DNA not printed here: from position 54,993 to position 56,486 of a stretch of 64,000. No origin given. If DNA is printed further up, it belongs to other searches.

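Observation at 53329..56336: Compact three-gene operon: 2x[4Fe-4S] ferredoxin, an Amidohydro_3-type hydrolase and an unknown ATP-grasp-like protein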

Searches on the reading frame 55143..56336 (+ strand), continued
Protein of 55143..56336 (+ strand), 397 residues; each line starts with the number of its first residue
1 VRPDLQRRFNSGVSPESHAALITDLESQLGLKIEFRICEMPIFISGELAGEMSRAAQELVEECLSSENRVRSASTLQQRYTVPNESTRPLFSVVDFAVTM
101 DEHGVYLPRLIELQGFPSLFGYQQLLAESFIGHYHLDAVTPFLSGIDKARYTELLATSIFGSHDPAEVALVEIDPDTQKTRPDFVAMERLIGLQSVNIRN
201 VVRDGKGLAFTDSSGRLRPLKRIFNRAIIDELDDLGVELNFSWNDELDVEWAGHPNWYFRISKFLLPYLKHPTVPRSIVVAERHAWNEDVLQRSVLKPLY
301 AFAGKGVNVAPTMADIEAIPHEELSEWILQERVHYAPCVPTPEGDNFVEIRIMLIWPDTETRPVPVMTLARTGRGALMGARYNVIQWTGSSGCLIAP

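Call 39: find_encoding_contigs(protein=P0034, flank=8000, max_places=2)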
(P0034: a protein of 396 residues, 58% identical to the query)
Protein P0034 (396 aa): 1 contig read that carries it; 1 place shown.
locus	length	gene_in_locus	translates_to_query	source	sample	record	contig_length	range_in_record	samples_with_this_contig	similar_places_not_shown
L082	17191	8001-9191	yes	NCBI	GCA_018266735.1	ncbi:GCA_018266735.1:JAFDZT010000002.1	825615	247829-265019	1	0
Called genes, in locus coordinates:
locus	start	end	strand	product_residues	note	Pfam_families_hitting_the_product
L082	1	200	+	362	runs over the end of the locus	PF00266:Aminotran_5, PF01053:Cys_Met_Meta_PP (weak)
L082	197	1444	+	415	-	PF01725:Ham1p_like, PF02627:CMD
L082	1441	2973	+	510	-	PF02113:Peptidase_S13, PF13354:Beta-lactamase2 (faint)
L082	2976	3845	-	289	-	-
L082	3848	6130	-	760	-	PF13620:CarboxypepD_reg, PF13715:CarbopepD_reg_2, PF07715:Plug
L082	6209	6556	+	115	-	PF00037:Fer4 (weak), PF12797:Fer4_2 (faint), PF13237:Fer4_10 (faint), PF12838:Fer4_7 (weak), PF13183:Fer4_8 (faint), PF13187:Fer4_9 (weak)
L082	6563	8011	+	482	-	PF07969:Amidohydro_3, PF01979:Amidohydro_1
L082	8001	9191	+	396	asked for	-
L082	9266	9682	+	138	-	PF04024:PspC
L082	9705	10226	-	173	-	-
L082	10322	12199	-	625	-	PF00578:AhpC-TSA, PF08534:Redoxin, PF00085:Thioredoxin, PF13098:Thioredoxin_2, PF13905:Thioredoxin_8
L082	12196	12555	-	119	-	-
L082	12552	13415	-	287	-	PF13369:Transglut_core2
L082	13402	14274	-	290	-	PF18306:LDcluster4, PF03641:Lysine_decarbox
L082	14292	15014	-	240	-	PF00106:adh_short, PF08659:KR, PF13561:adh_short_C2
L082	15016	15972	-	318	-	PF01571:GCV_T, PF08669:GCV_T_C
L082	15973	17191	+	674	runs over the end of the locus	PF00082:Peptidase_S8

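Call 41: find_encoding_contigs(protein=P0094, flank=8000, max_places=2)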
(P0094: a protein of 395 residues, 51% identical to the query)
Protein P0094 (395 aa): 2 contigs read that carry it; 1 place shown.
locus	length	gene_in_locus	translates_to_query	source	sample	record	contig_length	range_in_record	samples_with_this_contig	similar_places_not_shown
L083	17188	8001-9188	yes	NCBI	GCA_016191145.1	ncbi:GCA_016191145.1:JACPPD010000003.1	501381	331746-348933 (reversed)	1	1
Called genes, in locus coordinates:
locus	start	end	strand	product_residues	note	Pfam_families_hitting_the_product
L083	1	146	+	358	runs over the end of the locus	PF00266:Aminotran_5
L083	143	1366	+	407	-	PF01725:Ham1p_like, PF02627:CMD (weak)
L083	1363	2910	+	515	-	PF13354:Beta-lactamase2 (faint), PF02113:Peptidase_S13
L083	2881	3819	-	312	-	PF14054:DUF4249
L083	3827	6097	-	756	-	PF13620:CarboxypepD_reg, PF13715:CarbopepD_reg_2, PF07715:Plug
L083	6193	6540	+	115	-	PF00037:Fer4 (weak), PF12797:Fer4_2 (faint), PF13237:Fer4_10 (faint), PF12838:Fer4_7 (weak), PF13187:Fer4_9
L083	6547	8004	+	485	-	PF07969:Amidohydro_3, PF01979:Amidohydro_1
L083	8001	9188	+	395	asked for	-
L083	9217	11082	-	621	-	PF13428:TPR_14 (faint), PF00578:AhpC-TSA, PF08534:Redoxin, PF00085:Thioredoxin, PF13098:Thioredoxin_2, PF13905:Thioredoxin_8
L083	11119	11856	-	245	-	PF00106:adh_short, PF08659:KR (weak), PF13561:adh_short_C2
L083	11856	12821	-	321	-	PF01571:GCV_T, PF08669:GCV_T_C (faint)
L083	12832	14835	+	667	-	PF00082:Peptidase_S8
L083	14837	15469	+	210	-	PF01370:Epimerase (weak), PF04321:RmlD_sub_bind (weak), PF13561:adh_short_C2, PF00106:adh_short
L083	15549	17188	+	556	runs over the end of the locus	PF00664:ABC_membrane, PF02463:SMC_N (weak), PF00005:ABC_tran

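Call 42: find_encoding_contigs(protein=P0118, flank=8000, max_places=2)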
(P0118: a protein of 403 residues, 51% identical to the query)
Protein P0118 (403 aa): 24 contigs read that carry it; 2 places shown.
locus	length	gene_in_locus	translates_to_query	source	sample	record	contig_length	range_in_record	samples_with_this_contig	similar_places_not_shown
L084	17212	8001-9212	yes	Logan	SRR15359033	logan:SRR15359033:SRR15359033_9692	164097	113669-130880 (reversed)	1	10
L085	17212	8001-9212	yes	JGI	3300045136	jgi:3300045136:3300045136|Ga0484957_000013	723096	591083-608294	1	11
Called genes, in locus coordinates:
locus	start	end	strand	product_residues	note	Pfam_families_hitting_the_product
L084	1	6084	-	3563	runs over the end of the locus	PF01833:TIG, PF18962:Por_Secre_tail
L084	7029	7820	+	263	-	PF00877:NLPC_P60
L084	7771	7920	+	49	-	-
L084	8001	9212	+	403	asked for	-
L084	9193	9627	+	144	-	-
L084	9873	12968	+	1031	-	PF11028:TMEM260_N, PF28495:TMEM260_2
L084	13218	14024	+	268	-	PF11306:DUF3108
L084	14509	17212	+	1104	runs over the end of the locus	PF00133:tRNA-synt_1, PF09334:tRNA-synt_1g, PF01921:tRNA-synt_1f (weak), PF08264:Anticodon_1, PF19302:DUF5915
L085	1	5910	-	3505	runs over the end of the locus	PF01833:TIG, PF18962:Por_Secre_tail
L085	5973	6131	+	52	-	-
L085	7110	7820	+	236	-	PF00877:NLPC_P60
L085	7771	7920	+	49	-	-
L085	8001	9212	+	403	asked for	-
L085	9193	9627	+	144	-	-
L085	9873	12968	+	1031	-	PF11028:TMEM260_N, PF28495:TMEM260_2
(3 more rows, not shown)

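Call 43: search_protein_families(library=ncbifam, proteins=[L020:1707-2417:+, L020:2592-3623:+, L020:3733-4875:+, L020:4875-5939:+, L067:2836-3777:+], max_evalue=1)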
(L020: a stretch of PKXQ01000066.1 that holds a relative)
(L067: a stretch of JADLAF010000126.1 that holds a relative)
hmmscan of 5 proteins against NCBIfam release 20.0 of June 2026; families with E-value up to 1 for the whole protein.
L020:1707-2417:+ (236 aa): 13 families
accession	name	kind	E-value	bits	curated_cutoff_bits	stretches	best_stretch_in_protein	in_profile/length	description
NF007758.0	PRK10439.1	equivalog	0.00029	19.9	222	1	64-144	250-327/418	enterochelin esterase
NF001209.0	PRK00175.1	equivalog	0.0018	17.1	331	1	111-144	150-183/381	homoserine O-acetyltransferase MetX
TIGR01392.2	MetX_acetyl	equivalog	0.0058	15.8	500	1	111-145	130-164/351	homoserine O-acetyltransferase MetX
NF050058.1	e_dPHAscl_type1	hypoth_equivalog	0.0064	16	150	1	110-143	105-138/276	extracellular catalytic domain type 1 short-chain-length polyhydroxyalkanoate depolymerase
NF005757.0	PRK07581.1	subfamily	0.018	13.9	332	1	112-143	127-158/339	hypothetical protein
TIGR01840.1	esterase_phb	subfamily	0.021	14.3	107.85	1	110-196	96-186/213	PHB depolymerase family esterase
NF007857.0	PRK10566.1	equivalog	0.028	14.2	201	1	110-143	108-140/249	esterase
NF051488.1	bifunc_PcaDC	exception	0.042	13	390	1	110-146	79-115/375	bifunctional 3-oxoadipate enol-lactonase/4-carboxymuconolactone decarboxylase PcaDC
NF047916.1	MetX_succinyl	exception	0.047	12.7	560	1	111-142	143-174/370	homoserine O-succinyltransferase MetX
TIGR02821.1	fghA_ester_D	equivalog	0.11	12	281.7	1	87-134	114-163/275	S-formylglutathione hydrolase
NF052614.1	AB_fold_OlsI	equivalog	0.11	11.9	385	1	93-136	73-116/272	ornithine lipid biosynthesis O-acyltransferase OlsI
NF047917.1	MetX_acetyl_MTB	exception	0.16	11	475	1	111-140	141-170/361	homoserine O-acetyltransferase MetX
NF006449.0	PRK08775.1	equivalog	0.17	10.8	296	1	111-142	141-172/344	homoserine O-succinyltransferase MetX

L020:2592-3623:+ (343 aa): 8 families
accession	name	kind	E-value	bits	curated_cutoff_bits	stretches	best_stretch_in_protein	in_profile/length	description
TIGR00768.1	rimK_fam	subfamily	5e-07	29.3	143.4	1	49-266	33-238/276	RimK family alpha-L-glutamate ligase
NF009554.0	PRK12999.1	equivalog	0.0022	15.8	965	1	150-188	149-187/1147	pyruvate carboxylase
NF012213.0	VanC1_ser_lig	exception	0.0091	14.9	775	1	105-176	129-187/343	D-alanine--D-serine ligase VanC1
NF000207.3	D_ala_D_ser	equivalog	0.012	14.7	520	1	105-215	131-228/342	D-alanine--D-serine ligase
NF007764.0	PRK10446.1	equivalog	0.036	13.4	331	1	64-137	56-128/300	30S ribosomal protein S6--L-glutamate ligase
NF012214.1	D_ala_D_ser_VanC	exception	0.072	12.2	650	1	106-186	137-204/350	D-alanine--D-serine ligase VanC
NF009402.0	PRK12767.1-1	equivalog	0.082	11.7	218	1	150-182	141-173/329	carbamoyl phosphate synthase-like protein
NF005525.0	PRK07178.1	equivalog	0.11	11.1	768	1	153-188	147-182/471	acetyl-CoA carboxylase biotin carboxylase subunit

L020:3733-4875:+ (380 aa): 9 families
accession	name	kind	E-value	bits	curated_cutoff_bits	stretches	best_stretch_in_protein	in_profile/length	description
NF010039.0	PRK13515.1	equivalog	1.4e-168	560.4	371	1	2-369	6-374/378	carboxylate-amine ligase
NF010043.0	PRK13517.1-3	equivalog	4.5e-111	371.4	409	1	5-367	10-375/381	glutamate--cysteine ligase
TIGR02050.1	gshA_cyan_rel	subfamily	1.4e-93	313.4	176.4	1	7-293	1-287/287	YbdK family carboxylate-amine ligase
NF010041.0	PRK13517.1-1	subfamily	2.8e-87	293.3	332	1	6-364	5-364/368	glutamate--cysteine ligase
NF010042.0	PRK13517.1-2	equivalog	7.2e-83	278.5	427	1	5-365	10-371/376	glutamate--cysteine ligase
NF010044.0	PRK13517.1-4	equivalog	6.5e-79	265.6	437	1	4-365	12-371/372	glutamate--cysteine ligase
NF010040.1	PRK13516.1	equivalog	8.4e-73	245.6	425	1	5-357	9-360/369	YbdK family carboxylate-amine ligase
NF010045.0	PRK13518.1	equivalog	6.1e-71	239.2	395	1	6-358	13-354/360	glutamate--cysteine ligase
TIGR02048.1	gshA_cyano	equivalog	1.8e-19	69.9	249.05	1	125-366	113-362/376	glutamate--cysteine ligase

L020:4875-5939:+ (354 aa): 0 families

L067:2836-3777:+ (313 aa): 8 families
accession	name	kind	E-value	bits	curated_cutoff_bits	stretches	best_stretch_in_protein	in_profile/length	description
TIGR00768.1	rimK_fam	subfamily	1.9e-09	37.3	143.4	1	27-248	22-238/276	RimK family alpha-L-glutamate ligase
TIGR02144.1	LysX_arch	equivalog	5.5e-06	25.7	275.6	1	43-246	43-235/281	lysine biosynthesis protein LysX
NF040720.1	MptN_Meth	equivalog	0.0024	17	350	1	55-110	64-124/291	tetrahydromethanopterin:alpha-L-glutamate ligase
NF006739.0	PRK09267.1-5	subfamily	0.016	15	175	1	1-52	1-51/168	flavodoxin FldA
NF000207.3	D_ala_D_ser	equivalog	0.064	12.4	520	1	135-182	165-214/342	D-alanine--D-serine ligase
NF033502.0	Sul4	exception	0.1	12.1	600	1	32-102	66-130/277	sulfonamide-resistant dihydropteroate synthase Sul4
TIGR01142.1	purT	equivalog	0.11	11.3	502.15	0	26-106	62-143/380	phosphoribosylglycinamide formyltransferase 2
NF000036.1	D_ala_D_ser_VanE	exception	0.13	11.3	700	1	138-173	169-204/352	D-alanine--D-serine ligase VanE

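Call 44: search_protein_families(library=pfam, proteins=[L020:2592-3623:+, L067:2836-3777:+], max_evalue=10)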
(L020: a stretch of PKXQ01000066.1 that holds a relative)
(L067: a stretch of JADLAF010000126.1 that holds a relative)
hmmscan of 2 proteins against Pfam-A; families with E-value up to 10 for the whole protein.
L020:2592-3623:+ (343 aa): 0 families

L067:2836-3777:+ (313 aa): 1 family
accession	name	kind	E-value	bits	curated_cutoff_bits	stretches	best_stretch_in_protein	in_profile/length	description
PF07377.18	DUF1493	-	0.13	13.4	21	1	180-225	46-91/108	Protein of unknown function (DUF1493)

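Call 53: search_solved_structures(query=A2, max_evalue=10, show_alignments=2)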
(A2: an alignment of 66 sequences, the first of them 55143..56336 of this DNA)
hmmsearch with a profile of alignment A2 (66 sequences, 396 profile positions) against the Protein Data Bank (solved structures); distinct sequences matched with E-value up to 10: 2.
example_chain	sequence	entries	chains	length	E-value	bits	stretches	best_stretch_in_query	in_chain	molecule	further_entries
7uk8_A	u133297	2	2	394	0.00023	23.3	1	245-317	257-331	Putative acid--amine ligase YgiC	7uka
3n6x_A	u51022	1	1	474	0.0015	20.6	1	147-227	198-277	Putative glutathionylspermidine synthase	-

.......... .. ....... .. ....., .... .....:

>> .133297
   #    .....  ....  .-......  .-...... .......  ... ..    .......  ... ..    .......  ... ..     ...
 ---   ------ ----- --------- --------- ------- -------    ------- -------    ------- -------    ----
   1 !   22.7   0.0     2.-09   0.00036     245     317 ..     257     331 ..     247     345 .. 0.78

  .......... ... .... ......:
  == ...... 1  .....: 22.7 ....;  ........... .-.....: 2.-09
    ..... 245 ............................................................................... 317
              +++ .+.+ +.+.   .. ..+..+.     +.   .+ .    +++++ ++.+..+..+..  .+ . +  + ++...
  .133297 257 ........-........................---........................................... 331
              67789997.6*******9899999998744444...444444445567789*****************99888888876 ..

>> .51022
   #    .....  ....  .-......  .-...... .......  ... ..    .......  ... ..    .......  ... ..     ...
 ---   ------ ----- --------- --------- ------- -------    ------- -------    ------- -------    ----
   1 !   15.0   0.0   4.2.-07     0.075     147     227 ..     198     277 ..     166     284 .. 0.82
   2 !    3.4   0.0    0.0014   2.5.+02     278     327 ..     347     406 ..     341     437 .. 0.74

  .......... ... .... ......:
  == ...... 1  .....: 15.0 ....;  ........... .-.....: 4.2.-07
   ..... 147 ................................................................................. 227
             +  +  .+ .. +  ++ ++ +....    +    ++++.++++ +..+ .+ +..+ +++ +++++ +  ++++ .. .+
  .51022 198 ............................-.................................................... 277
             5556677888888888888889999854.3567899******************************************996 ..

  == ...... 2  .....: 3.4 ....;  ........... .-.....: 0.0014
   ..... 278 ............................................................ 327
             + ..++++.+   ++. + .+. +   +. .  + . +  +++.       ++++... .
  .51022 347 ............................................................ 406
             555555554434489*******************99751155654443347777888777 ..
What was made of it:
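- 55143..56336 (+): 397-aa member of an unnamed ATP-grasp family of the GspS / eukaryotic-GS / CP-ATP-grasp clade; a putative carboxylate-amine ligase. A profile search finds YgiC at 2.3e-4 and 3n6x at 1.5e-3 (call 53).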

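Call 74: list_cluster_members(proteins=[P0129, P0126, P0148, window:55143-56336:+])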
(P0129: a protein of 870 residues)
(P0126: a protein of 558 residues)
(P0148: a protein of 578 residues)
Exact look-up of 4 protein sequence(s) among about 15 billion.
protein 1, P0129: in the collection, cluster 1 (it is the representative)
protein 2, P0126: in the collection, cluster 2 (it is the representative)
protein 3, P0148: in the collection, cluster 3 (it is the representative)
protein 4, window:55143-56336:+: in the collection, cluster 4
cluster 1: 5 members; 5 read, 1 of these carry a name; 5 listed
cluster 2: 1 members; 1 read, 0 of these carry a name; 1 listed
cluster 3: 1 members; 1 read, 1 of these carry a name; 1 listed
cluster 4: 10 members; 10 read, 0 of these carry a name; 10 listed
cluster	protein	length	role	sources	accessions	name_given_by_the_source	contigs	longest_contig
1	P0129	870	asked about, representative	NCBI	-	-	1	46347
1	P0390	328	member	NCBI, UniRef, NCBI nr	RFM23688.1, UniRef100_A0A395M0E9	MAG: hypothetical protein D0433_09995 [Candidatus Thermochlorobacter aerophilum] | Sodium:solute symporter n=1 Tax=Candidatus Thermochlorobacter aerophilus TaxID=1868324 ...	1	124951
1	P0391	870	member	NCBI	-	-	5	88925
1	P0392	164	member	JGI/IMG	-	-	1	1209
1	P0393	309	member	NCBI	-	-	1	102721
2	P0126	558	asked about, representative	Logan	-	-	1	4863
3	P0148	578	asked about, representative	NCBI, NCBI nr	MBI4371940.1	MAG: hypothetical protein HY552_06560 [Elusimicrobia bacterium] | hypothetical protein [Elusimicrobiota bacterium]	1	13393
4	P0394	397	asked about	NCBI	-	-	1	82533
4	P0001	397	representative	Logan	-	-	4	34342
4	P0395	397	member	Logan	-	-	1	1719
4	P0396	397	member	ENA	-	-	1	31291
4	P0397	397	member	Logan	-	-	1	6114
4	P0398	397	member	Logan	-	-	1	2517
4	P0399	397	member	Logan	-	-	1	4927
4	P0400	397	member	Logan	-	-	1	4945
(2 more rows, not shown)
